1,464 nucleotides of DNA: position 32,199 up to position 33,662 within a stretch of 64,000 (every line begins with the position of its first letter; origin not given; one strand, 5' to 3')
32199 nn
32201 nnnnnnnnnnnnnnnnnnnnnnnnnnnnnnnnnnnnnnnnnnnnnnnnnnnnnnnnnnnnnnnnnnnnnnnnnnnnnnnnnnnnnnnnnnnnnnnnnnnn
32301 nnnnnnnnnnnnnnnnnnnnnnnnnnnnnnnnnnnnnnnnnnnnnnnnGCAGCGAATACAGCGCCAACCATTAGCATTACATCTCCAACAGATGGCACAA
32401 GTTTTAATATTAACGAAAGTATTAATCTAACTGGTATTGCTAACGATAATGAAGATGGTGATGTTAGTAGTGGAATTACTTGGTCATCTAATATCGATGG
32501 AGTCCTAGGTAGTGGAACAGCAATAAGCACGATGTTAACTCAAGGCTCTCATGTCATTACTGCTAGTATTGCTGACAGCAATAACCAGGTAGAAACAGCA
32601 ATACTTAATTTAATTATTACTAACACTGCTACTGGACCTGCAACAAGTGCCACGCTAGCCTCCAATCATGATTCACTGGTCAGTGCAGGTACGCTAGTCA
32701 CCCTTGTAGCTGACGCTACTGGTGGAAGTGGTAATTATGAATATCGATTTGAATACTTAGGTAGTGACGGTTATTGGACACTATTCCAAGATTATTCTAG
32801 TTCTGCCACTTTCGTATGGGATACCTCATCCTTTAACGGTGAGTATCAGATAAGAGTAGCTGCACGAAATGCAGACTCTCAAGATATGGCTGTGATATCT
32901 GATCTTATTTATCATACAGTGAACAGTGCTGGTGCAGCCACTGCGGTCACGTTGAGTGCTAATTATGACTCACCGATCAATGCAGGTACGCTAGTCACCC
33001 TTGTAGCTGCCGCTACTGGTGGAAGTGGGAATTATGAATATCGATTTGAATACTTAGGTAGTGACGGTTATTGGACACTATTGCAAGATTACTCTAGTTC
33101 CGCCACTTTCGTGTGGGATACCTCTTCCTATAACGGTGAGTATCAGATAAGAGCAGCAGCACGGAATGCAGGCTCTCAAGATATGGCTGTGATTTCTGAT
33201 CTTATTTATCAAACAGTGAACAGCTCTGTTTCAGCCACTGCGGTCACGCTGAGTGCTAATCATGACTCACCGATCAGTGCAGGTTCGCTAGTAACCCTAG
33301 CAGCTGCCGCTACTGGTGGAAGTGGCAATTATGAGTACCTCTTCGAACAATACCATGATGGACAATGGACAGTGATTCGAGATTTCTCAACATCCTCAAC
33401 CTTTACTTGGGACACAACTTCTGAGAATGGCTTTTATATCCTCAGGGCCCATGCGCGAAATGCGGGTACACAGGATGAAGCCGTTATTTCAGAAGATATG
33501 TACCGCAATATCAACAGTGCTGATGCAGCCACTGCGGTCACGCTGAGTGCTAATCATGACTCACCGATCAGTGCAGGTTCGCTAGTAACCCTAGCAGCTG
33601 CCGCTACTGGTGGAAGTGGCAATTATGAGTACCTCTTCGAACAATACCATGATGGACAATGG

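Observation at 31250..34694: A4 replaces the LamG module with a ~1150-aa stalk of 5 Ig-like and 7 Y_Y_Y-like domains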

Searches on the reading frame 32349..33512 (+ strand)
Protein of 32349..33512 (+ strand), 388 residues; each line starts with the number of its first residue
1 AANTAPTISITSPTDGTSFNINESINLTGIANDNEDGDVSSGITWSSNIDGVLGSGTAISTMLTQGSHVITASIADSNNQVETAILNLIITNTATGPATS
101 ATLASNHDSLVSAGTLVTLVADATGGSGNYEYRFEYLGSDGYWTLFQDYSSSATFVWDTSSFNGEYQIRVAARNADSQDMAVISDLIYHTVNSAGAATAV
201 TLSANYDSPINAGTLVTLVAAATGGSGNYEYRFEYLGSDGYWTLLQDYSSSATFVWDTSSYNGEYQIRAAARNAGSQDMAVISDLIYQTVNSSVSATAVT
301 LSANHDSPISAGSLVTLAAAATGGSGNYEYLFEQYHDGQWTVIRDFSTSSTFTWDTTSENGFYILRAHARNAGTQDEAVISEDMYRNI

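Call 24: find_homologous_proteins(query=window:32349-33512:+, max_evalue=0.001)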
Query seq(388 aa) (388 aa): 35 proteins with E <= 0.001 among 8000 candidates.
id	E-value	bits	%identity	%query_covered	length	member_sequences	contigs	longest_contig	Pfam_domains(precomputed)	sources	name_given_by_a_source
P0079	1.0e-81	293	40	72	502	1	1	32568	PF07495.20,PF11797.15,PF13573.13,PF17957.8,PF26271.1,PF18962.8,PF27154.1,PF20251.5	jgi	jgi:hypothetical protein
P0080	2.4e-71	259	41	78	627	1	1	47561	PF07495.20,PF17957.8,PF24421.2,PF27154.1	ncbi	-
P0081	3.2e-67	245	40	82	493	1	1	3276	PF07495.20,PF26182.1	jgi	jgi:hypothetical protein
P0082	1.1e-61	227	38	75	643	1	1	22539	PF07495.20,PF14741.12,PF18998.7,PF06832.19,PF19077.7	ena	-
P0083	5.8e-61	225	41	69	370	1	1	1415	PF13573.13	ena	-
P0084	1.4e-57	214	37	75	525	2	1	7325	PF07495.20,PF18079.7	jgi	-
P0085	4.5e-54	202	38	74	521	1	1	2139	PF07495.20,PF17428.8,PF00801.27,PF16400.12,PF07705.18,PF14564.12,PF09472.17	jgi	jgi:hypothetical protein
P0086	8.6e-50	188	35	76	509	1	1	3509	PF07495.20,PF26182.1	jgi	jgi:hypothetical protein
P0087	1.5e-49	187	37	69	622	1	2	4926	PF07495.20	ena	-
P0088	1.9e-46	177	41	76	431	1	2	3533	PF13573.13,PF16775.11,PF00041.28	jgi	jgi:hypothetical protein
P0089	3.0e-40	157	37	92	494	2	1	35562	PF00041.28,PF13115.12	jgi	jgi:hypothetical protein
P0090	2.1e-38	151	34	69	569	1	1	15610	PF07793.18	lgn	-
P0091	4.2e-37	146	36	74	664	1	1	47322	PF07495.20,PF17957.8,PF07603.18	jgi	-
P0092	1.1e-36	145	36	68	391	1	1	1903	PF07495.20,PF17963.8,PF17803.8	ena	-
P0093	9.0e-36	142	38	67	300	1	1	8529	-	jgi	jgi:hypothetical protein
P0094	6.3e-34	136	37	67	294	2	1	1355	PF07495.20,PF17957.8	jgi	jgi:hypothetical protein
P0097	4.1e-30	123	39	68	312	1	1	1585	PF07495.20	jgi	jgi:hypothetical protein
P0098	5.5e-29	120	35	71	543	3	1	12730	PF07495.20,PF05036.19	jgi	jgi:hypothetical protein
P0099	6.8e-29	119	30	98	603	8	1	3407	PF07495.20,PF06832.19,PF09136.17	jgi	jgi:hypothetical protein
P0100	7.3e-29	119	33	72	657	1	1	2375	PF07495.20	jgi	jgi:hypothetical protein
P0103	1.1e-25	109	34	71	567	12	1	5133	PF07495.20,PF05036.19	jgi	jgi:hypothetical protein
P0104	8.2e-24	103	41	50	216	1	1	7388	PF07495.20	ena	-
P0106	2.1e-22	98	33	67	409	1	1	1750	PF07495.20,PF13753.13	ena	-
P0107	2.9e-22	97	38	54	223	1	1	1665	PF07495.20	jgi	jgi:hypothetical protein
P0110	5.0e-21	93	35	45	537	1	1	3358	PF07495.20,PF04885.20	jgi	jgi:hypothetical protein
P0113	4.6e-13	67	29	68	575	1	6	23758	PF07495.20,PF01841.26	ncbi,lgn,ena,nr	ncbi:MAG: hypothetical protein IJU51_01320 [Clostridia bacterium]|nr:hypothetical protein [Clostridi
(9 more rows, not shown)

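Call 78: predict_structure(alignment_id=A2)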
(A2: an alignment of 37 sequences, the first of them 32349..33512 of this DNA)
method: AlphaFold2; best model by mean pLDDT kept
length: 388 residues; sequences in the alignment: 37
mean_pLDDT: 78.2   pTM: 0.50
mean pLDDT of the five models: 78.2, 77.3, 76.2, 75.9, 75.7
residues with pLDDT >= 90: 190; 70-90: 79; 50-70: 49; < 50: 70
segments of 3 or more residues with pLDDT < 50: 1-58, 82-92
pLDDT, mean of each block of 10 residues (from residue 1): 40 41 44 39 37 46 53 54 47 68 93 91 88 95 95 96 92 82 84 77 95 92 84 96 96 94 95 75 89 81 93 94 83 95 94 92 93 66 74
secondary structure, 60 per line:
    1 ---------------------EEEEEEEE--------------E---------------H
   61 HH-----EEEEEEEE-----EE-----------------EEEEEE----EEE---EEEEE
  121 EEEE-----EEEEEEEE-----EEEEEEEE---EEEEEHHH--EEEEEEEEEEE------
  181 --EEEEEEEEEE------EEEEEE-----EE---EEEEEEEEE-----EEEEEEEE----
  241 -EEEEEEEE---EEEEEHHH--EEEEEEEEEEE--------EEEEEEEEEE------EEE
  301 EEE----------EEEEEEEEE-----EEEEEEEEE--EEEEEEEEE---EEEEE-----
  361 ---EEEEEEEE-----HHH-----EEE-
elements in order: E22-29 E68-75 E100-105 E110-112 E116-124 E130-137 E143-150 E154-158 E164-174 E183-192 E199-204 E215-223 E229-236 E242-249 E253-257 E263-273 E282-291 E298-303 E314-322 E328-336 E339-347 E351-355 E364-371 E385-387

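Call 81: fold_search(model_id=the predicted structure, library=pdb)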
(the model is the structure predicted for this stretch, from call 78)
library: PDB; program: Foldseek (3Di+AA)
matches with E <= 10: 1879; with E <= 0.001: 416
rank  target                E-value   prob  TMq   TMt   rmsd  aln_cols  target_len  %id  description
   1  6xi3                  8.4e-11  1.00  0.30  0.30  14.7       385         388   17  Crystal structure of tetra-tandem repeat in extending region of large adhesion protein (released 2020-10-14)
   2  5fmv_B                9.3e-10  1.00  0.25  0.27  13.0       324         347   10  Crystal structure of human CD45 extracellular region, domains d1-d4 (released 2016-03-23)
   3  5e53_D                3.4e-09  1.00  0.26  0.31  12.7       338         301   13  Crystal structure of chicken CNTN1 FN1-FN3 domains (released 2016-08-31)
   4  9fx2                  4.5e-09  1.00  0.20  0.08  34.6       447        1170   10  Structure of methylamine activated CD109 (released 2025-03-19)
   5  5i5k_A                5.8e-09  1.00  0.22  0.08  31.9       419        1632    9  Structure of complement C5 in complex with eculizumab (released 2016-03-16)
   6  5fmv_A                6.4e-09  1.00  0.25  0.27  12.9       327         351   10  Crystal structure of human CD45 extracellular region, domains d1-d4 (released 2016-03-23)
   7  6x3a                  7.1e-09  1.00  0.26  0.30  12.0       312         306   15  Crystal structure of the FN4-FN6 domains of human PTPRD (released 2021-05-26)
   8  8ayh_C                7.9e-09  1.00  0.23  0.17  31.9       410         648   11  Structure of Complement C5 in Complex with small molecule inhibitor and CVF (released 2022-12-21)
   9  4pbx                  9.2e-09  1.00  0.24  0.19  17.9       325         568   18  Crystal structure of the six N-terminal domains of human receptor protein tyrosine phosphatase sigma (released 2014-11-12)
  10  9u61_E                1.3e-08  1.00  0.20  0.07  34.7       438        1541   12  CP/MBL pathways C3 convertase C4b2a and C3 complex (released 2026-01-14)
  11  7mrs_A                1.6e-08  1.00  0.26  0.32  12.0       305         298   13  Zebrafish CNTN4 APPb complex (released 2022-01-05)
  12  5n47_F                1.7e-08  1.00  0.25  0.31  12.9       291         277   14  Structure of Anticalin N7E in complex with the three-domain fragment Fn7B8 of human oncofetal fibronectin (released 2018-02-14)
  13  5e55_B                1.7e-08  1.00  0.23  0.28  14.5       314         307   12  Crystal structure of mouse CNTN6 FN1-FN3 domains (released 2016-08-31)
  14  8bnq_A                1.8e-08  1.00  0.22  0.26  14.6       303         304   17  Crystal structure of the FnIII-tandem A84-A86 from the A-band of titin (released 2023-04-12)
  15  5e55_A                2.4e-08  1.00  0.23  0.28  15.6       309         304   13  Crystal structure of mouse CNTN6 FN1-FN3 domains (released 2016-08-31)
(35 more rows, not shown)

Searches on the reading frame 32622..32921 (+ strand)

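Call 11: search_protein_families(library=pfam, proteins=[window:32622-32921:+], max_evalue=1)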
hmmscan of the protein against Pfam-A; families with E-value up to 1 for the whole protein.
seq(100 aa): 2 families
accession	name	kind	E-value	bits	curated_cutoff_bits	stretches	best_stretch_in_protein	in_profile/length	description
PF07495.19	Y_Y_Y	-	5.7e-07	29.8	26.6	1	35-89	4-54/65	Y_Y_Y domain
PF17957.7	Big_7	-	0.043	14.9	24.1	1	15-79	9-70/70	Bacterial Ig domain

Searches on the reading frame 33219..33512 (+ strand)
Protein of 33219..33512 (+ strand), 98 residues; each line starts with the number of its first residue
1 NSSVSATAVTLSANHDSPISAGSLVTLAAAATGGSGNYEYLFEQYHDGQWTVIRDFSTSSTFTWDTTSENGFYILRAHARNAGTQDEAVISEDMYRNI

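Call 52: search_solved_structures(query=A4, max_evalue=1, show_alignments=2)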
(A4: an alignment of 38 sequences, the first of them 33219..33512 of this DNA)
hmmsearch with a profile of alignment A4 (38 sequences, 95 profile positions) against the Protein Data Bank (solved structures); distinct sequences matched with E-value up to 1: 33.
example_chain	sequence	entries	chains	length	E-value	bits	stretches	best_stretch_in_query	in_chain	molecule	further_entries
7uwv_A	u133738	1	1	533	0.00046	23.1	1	6-91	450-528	CBM74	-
7uwu_A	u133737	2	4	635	0.0006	22.8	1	6-91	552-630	Starch Adherence System protein 6 (Sas6)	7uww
5ivn_A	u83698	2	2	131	0.0017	21.3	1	12-52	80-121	BC2-nanobody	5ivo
9d7z_J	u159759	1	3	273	0.004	20.1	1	18-79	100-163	Ig-like domain-containing protein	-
7c5x_A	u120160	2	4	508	0.0049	19.8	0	24-59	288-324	iota-carbonic anhydrase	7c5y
8zvi_a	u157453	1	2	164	0.0096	18.9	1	4-47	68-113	Decoration protein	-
5lxk_A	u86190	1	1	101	0.039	17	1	10-47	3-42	Decoration protein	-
7jv2_L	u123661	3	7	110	0.099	15.7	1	12-68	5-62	S2H13 Fab light chain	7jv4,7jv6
6cwt_A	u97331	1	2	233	0.1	15.6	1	6-56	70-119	Fab e21 heavy chain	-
9osr_J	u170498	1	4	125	0.15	15.1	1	9-48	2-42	Variable domain of the heavy chain of Fab hb420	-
2doc_A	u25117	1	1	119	0.22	14.5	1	30-90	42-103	Neural cell adhesion molecule 2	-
8u1d_I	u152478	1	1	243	0.23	14.5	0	10-40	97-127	DH1285 Heavy Chain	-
9fgx_C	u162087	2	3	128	0.24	14.4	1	8-77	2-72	anti-Lysozyme Gluebody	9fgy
7kex_G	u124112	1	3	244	0.26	14.3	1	8-49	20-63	Antibody Fab EBOV-293 heavy chain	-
2nyy_D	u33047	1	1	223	0.27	14.3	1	9-72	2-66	CR1 monoclonal antibody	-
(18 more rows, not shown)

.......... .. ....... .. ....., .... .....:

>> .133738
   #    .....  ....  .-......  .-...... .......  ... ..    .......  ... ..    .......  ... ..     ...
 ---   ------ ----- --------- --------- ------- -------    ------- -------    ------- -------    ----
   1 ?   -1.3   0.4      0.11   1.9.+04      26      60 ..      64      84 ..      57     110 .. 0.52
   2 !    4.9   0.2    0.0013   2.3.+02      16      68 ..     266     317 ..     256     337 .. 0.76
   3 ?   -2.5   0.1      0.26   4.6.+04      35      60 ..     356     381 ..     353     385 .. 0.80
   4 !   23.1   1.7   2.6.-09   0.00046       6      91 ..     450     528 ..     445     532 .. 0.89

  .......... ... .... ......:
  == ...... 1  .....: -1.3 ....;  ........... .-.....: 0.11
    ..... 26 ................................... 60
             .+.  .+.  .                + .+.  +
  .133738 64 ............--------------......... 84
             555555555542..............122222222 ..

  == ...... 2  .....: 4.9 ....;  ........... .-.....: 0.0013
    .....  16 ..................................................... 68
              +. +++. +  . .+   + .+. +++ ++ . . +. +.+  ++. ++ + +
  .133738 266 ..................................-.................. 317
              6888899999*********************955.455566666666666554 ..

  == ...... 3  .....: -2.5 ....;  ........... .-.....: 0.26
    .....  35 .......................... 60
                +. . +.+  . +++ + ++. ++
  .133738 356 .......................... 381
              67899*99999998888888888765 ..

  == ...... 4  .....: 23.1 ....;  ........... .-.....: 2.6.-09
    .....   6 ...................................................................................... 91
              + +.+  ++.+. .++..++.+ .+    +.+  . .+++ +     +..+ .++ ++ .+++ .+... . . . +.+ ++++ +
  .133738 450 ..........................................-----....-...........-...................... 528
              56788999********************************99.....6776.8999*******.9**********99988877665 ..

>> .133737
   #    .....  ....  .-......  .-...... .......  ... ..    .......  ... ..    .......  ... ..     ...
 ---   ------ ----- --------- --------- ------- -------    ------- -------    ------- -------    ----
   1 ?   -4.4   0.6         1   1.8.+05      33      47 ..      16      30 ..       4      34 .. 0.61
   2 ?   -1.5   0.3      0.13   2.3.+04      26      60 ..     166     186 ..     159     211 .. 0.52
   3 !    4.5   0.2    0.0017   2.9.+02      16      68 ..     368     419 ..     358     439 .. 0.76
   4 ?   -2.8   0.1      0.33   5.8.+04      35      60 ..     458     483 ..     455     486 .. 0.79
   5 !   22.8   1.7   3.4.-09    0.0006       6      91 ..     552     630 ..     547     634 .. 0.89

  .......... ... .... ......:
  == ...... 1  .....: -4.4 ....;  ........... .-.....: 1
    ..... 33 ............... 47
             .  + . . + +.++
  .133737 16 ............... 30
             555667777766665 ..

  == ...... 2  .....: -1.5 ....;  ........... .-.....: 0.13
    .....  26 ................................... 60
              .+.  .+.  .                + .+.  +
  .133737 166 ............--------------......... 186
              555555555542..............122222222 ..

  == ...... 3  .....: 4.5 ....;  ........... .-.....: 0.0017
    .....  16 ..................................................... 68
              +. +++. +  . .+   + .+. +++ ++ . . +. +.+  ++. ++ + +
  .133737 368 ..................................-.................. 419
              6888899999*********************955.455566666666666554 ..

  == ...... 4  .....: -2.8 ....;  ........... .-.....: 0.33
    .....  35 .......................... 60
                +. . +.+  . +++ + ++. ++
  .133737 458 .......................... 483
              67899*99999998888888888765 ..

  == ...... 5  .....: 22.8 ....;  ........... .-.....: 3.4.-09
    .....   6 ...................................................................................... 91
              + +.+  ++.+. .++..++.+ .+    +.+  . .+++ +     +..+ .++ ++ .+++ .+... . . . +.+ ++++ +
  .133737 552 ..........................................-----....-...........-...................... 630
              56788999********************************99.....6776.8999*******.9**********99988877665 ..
